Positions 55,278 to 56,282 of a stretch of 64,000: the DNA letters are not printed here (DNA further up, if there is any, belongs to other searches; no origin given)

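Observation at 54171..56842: Four-gene operon behind a perfect sigma70 promoter: ClpP, MNT-type nucleotidyltransferase, a 306-aa unknown protein and a mini HExxH peptidase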

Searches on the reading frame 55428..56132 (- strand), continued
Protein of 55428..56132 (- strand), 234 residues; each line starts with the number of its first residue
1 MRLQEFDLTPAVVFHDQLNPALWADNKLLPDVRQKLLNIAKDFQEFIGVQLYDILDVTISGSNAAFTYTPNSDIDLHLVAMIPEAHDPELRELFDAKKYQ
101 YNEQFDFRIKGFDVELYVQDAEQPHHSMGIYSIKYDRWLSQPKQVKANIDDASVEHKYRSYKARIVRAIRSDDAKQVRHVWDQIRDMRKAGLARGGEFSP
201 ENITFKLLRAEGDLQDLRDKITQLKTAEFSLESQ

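Call 48: find_encoding_contigs(protein=P0088, flank=7000, max_places=2)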
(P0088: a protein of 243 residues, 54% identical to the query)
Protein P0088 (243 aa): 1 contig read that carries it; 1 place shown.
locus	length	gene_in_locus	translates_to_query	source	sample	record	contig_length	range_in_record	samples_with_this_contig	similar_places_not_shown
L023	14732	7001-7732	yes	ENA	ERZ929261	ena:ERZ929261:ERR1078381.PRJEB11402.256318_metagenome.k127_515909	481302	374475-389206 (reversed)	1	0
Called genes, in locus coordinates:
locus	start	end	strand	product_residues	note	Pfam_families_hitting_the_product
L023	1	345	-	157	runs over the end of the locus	-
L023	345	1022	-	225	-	-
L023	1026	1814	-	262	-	-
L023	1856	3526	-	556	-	-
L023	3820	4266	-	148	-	-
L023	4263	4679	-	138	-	PF00383:dCMP_cyt_deam_1, PF14437:MafB19-deam, PF14439:Bd3614-deam (faint)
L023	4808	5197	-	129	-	-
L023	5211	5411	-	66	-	-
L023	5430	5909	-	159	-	-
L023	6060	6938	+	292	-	-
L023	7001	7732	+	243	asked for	-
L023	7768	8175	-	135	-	-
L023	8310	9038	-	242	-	-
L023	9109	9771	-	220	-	PF07486:Hydrolase_2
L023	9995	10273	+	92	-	-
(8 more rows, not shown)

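Call 49: find_encoding_contigs(protein=P0099, flank=7000, max_places=2)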
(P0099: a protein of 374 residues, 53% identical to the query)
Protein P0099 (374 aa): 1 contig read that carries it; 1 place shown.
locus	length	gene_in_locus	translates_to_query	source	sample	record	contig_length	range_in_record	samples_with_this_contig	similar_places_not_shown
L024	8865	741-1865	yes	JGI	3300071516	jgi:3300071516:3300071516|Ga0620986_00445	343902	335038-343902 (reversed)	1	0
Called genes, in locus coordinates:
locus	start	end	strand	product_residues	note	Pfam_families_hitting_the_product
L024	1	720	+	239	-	?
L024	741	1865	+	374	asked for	-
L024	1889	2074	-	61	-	-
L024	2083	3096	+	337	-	-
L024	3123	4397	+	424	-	PF17338:GP88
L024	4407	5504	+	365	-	PF19846:DUF6321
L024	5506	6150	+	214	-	PF00383:dCMP_cyt_deam_1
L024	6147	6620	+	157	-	-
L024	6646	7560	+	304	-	-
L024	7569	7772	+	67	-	-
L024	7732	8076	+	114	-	-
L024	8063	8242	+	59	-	-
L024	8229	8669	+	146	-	PF00210:Ferritin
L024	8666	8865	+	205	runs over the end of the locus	-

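Call 54: search_protein_families(library=padloc, proteins=[window:55428-56132:-], max_evalue=0.01)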
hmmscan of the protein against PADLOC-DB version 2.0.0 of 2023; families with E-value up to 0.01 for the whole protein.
window:55428-56132:- (234 aa): 0 families

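Call 55: search_protein_families(library=ncbifam, proteins=[window:55428-56132:-], max_evalue=0.01)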
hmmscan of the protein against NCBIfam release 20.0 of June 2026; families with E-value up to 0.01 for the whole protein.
window:55428-56132:- (234 aa): 0 families

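Call 59: search_solved_structures(query=A2, max_evalue=10, show_alignments=3)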
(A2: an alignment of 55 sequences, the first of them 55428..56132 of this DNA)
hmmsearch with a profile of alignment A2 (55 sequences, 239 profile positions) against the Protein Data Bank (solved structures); distinct sequences matched with E-value up to 10: 7.
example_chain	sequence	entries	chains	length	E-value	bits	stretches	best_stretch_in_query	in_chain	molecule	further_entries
6yx5_B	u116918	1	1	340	0.19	14.6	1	36-102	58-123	Multifunctional virulence effector protein DrrA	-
7sh3_A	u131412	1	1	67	0.24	14.3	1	154-190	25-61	Synthetic VirB8 Miniprotein Binder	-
3nku_A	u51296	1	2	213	0.31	13.9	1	37-102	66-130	DrrA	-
2rff_A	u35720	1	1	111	0.54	13.1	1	37-84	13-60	Putative nucleotidyltransferase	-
9wkr_A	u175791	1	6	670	0.91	12.4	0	148-208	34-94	Propionyl-CoA carboxylase alpha chain, mitochondrial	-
7ybu_A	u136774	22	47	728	1.2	12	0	148-208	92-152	Propionyl-CoA carboxylase alpha chain, mitochondrial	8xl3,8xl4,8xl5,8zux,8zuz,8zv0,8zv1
8zuy_A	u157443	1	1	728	1.2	12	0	148-208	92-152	Propionyl-CoA carboxylase alpha chain, mitochondrial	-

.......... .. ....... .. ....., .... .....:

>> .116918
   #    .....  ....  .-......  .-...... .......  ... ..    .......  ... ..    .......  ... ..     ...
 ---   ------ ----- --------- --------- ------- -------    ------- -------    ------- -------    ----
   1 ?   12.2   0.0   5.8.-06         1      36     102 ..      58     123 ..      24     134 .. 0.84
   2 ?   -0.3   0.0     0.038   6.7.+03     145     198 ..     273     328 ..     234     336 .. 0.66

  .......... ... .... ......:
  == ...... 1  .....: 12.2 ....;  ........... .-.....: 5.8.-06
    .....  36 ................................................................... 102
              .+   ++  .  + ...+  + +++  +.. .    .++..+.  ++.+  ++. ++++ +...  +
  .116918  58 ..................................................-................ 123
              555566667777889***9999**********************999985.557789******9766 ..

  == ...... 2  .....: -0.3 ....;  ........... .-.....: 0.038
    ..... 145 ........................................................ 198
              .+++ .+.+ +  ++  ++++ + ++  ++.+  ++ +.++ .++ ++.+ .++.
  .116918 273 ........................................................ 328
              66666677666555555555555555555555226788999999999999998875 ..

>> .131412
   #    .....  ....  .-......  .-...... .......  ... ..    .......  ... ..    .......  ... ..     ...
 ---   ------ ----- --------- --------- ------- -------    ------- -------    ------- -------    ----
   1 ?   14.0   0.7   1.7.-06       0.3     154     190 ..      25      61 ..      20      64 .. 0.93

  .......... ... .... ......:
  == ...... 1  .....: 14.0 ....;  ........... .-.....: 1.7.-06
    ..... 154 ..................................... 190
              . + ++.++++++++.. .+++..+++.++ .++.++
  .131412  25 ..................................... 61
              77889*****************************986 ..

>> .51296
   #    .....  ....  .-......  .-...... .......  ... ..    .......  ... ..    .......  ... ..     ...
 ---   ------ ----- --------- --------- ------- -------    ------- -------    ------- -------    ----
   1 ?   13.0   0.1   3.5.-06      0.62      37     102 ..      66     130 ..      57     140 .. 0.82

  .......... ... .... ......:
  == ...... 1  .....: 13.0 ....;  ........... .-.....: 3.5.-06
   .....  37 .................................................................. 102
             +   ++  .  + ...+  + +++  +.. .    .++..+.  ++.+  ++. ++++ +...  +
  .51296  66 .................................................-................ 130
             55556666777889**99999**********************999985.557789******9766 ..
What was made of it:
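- Tried and rejected: A profile of the NT family against PDB sequences gave only non-significant hits to the DrrA AMPylation domain (E 0.19) (call 59).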

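Call 64: search_protein_families(library=pfam, proteins=[L021:9005-10342:+, L024:741-1865:+, L024:2083-3096:+, L021:7705-8631:+], max_evalue=0.01)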
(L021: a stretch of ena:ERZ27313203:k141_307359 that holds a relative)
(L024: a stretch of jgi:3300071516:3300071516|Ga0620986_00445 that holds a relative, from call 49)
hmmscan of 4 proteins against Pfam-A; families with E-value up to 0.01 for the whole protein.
L021:9005-10342:+ (445 aa): 0 families

L024:741-1865:+ (374 aa): 1 family
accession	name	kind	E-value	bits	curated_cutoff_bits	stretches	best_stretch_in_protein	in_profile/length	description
PF01909.29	NTP_transf_2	-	0.00055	20.7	21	1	55-127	13-78/93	Nucleotidyltransferase domain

L024:2083-3096:+ (337 aa): 1 family
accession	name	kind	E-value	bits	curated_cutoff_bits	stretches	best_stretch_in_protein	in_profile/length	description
PF22028.2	DUF6934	-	5e-05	23.8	27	1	191-254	57-112/145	Family of unknown function (DUF6934)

L021:7705-8631:+ (308 aa): 0 families

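Call 73: find_related_loci(query=A2, collection=viral_contigs, flank=6000)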
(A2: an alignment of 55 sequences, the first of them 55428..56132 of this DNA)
Query A2 (234 aa) in viral_contigs; peptide patterns used: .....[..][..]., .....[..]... (x = any residue, [..] = any of these).
600 stretches matched a pattern (row limit reached: there are more); 596 encode a relative of the query (tblastn E <= 1e-3); the best 80 are kept; 80 distinct loci.
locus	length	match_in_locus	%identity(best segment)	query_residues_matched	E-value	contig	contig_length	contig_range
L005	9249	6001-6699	73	1-233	2e-119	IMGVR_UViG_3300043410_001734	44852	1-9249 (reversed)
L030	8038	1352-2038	54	3-231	2e-83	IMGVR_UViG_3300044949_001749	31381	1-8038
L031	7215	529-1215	52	3-231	3e-79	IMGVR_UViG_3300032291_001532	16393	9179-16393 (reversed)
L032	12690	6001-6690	51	3-231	9e-78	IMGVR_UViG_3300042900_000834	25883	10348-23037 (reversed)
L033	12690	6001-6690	56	3-231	9e-78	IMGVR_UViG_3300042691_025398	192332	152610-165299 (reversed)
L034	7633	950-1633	56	3-231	2e-77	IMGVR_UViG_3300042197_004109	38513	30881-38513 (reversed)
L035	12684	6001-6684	57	3-231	2e-80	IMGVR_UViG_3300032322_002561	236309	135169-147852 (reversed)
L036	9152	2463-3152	53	4-233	4e-77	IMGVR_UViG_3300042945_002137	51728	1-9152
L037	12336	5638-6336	52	3-234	5e-77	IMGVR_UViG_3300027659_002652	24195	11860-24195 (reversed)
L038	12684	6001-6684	54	3-231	2e-76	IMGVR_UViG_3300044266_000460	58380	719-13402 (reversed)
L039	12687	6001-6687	50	5-234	3e-76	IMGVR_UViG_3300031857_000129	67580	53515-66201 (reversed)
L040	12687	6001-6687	50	5-234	3e-76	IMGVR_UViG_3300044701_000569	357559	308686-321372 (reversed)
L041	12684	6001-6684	55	3-231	5e-75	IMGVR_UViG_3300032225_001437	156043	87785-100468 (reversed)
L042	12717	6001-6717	49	1-234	4e-75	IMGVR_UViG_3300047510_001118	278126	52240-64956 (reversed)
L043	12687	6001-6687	53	3-232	1e-74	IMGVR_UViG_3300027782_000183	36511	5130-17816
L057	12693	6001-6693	52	3-234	3e-73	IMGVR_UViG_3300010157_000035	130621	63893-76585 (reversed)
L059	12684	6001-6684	53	3-231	2e-73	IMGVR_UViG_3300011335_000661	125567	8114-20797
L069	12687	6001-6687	53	3-232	4e-73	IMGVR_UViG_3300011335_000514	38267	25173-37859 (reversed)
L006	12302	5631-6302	54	11-234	1e-71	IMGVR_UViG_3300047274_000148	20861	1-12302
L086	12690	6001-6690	50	1-231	1e-71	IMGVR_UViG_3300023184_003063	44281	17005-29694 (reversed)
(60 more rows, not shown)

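Call 82: search_protein_families(library=pfam, proteins=[L057:5986-12234:+, L059:5986-12264:+, L035:5986-11352:+, L069:5986-11751:+, L086:5992-11082:+], max_evalue=0.001)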
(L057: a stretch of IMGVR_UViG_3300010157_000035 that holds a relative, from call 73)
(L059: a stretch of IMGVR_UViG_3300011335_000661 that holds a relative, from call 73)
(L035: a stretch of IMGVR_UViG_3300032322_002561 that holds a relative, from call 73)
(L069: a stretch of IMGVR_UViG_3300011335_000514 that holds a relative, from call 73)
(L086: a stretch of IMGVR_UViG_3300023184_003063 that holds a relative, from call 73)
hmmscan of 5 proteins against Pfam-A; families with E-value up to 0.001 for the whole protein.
L057:5986-12234:+ (2082 aa): 3 families
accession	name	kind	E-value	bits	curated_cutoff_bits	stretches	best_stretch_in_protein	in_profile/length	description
PF12224.13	Amidoligase_2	-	2e-06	28.3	22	1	665-781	15-140/245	Putative amidoligase enzyme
PF02195.25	ParB_N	-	0.00028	21.3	26.3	1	1629-1687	18-82/95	ParB N-terminal domain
PF01909.29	NTP_transf_2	-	0.00065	20.5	21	0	50-107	11-63/93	Nucleotidyltransferase domain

L059:5986-12264:+ (2092 aa): 6 families
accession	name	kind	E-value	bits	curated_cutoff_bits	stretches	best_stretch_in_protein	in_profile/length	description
PF13508.13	Acetyltransf_7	-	6.9e-15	55.6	27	0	1891-1963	6-79/84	Acetyltransferase (GNAT) domain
PF00583.31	Acetyltransf_1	-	1.6e-12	48.2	20.7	0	1637-1693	24-84/116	Acetyltransferase (GNAT) family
PF13673.13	Acetyltransf_10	-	1.1e-10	42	23.6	0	1640-1693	27-76/128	Acetyltransferase (GNAT) domain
PF00383.29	dCMP_cyt_deam_1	-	5.3e-09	36.3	25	1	1341-1439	12-100/102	Cytidine and deoxycytidylate deaminase zinc-binding region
PF14542.12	Acetyltransf_CG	-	1e-07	32.4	30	0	1899-1938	8-47/80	GCN5-related N-acetyl-transferase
PF12224.13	Amidoligase_2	-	2.2e-06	28.2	22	1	664-779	14-138/245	Putative amidoligase enzyme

L035:5986-11352:+ (1788 aa): 1 family
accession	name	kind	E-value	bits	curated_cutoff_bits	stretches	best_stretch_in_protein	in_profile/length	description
PF12224.13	Amidoligase_2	-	1.1e-07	32.4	22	1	1120-1261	22-170/245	Putative amidoligase enzyme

L069:5986-11751:+ (1921 aa): 2 families
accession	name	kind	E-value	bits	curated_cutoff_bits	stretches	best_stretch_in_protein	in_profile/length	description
PF00383.29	dCMP_cyt_deam_1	-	7.9e-10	39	25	1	1558-1662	6-100/102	Cytidine and deoxycytidylate deaminase zinc-binding region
PF12224.13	Amidoligase_2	-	3.3e-05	24.3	22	1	834-977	13-168/245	Putative amidoligase enzyme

L086:5992-11082:+ (1696 aa): 1 family
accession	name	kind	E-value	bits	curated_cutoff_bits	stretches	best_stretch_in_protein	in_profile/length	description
PF12224.13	Amidoligase_2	-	2.3e-06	28.1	22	1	745-886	15-168/245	Putative amidoligase enzyme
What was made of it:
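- All five giant ORFs scanned add Amidoligase_2, and individual ones add dCMP deaminase, GNAT or ParB_N (call 82).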

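Call 99: fold_search(model_id=the predicted structure, library=viral)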
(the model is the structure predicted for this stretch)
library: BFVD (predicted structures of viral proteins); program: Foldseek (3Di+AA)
matches with E <= 10: 500; with E <= 0.001: 12
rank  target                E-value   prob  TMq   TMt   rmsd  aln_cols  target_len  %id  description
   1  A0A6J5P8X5            3.2e-30  1.00  0.94  0.26   1.9       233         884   49  Uncharacterized protein [uncultured Caudovirales phage]
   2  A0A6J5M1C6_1          3.3e-27  1.00  0.62  0.21   8.6       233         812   46  Amidoligase enzyme [uncultured Caudovirales phage]
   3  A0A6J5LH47            2.1e-24  1.00  0.88  0.61   2.2       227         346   36  Polymerase, nucleotidyl transferase domain containing protein [uncultured Caudovirales phage]
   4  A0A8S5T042            7.4e-23  1.00  0.86  0.42   4.0       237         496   36  Uncharacterized protein [Myoviridae sp. ctWb16]
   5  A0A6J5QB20            5.3e-22  1.00  0.85  0.52   2.4       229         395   34  Uncharacterized protein [uncultured Caudovirales phage]
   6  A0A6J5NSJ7            6.9e-21  1.00  0.86  0.59   2.3       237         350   31  Uncharacterized protein [uncultured Caudovirales phage]
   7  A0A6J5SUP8            1.2e-20  1.00  0.83  0.52   3.1       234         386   32  Uncharacterized protein [uncultured Caudovirales phage]
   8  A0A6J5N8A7            1.7e-19  1.00  0.60  0.33   8.6       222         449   34  LETM1-like [uncultured Caudovirales phage]
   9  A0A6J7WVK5            2.4e-19  1.00  0.80  0.50   3.0       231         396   32  Uncharacterized protein [uncultured Caudovirales phage]
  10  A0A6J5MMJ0            1.3e-10  1.00  0.69  0.54   4.5       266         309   17  Uncharacterized protein [uncultured Caudovirales phage]
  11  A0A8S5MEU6            2.1e-08  1.00  0.59  0.46   6.1       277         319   13  Uncharacterized protein [Siphoviridae sp. ctYh54]
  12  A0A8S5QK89            1.4e-04  1.00  0.35  0.71   6.7        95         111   27  Uncharacterized protein [Siphoviridae sp. ctiOl67]
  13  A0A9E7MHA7            2.3e-03  0.89  0.27  0.24  16.4       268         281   14  Uncharacterized protein [Enterococcus phage Sw5]
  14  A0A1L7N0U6            3.0e-03  0.96  0.30  0.24  14.8       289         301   12  Polymerase nucleotidyl transferase domain-containing protein [Ralstonia phage RP12]
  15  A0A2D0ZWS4            4.3e-03  0.57  0.19  0.23  11.5       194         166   14  Nucleotidyltransferase [Rhodococcus phage Trina]
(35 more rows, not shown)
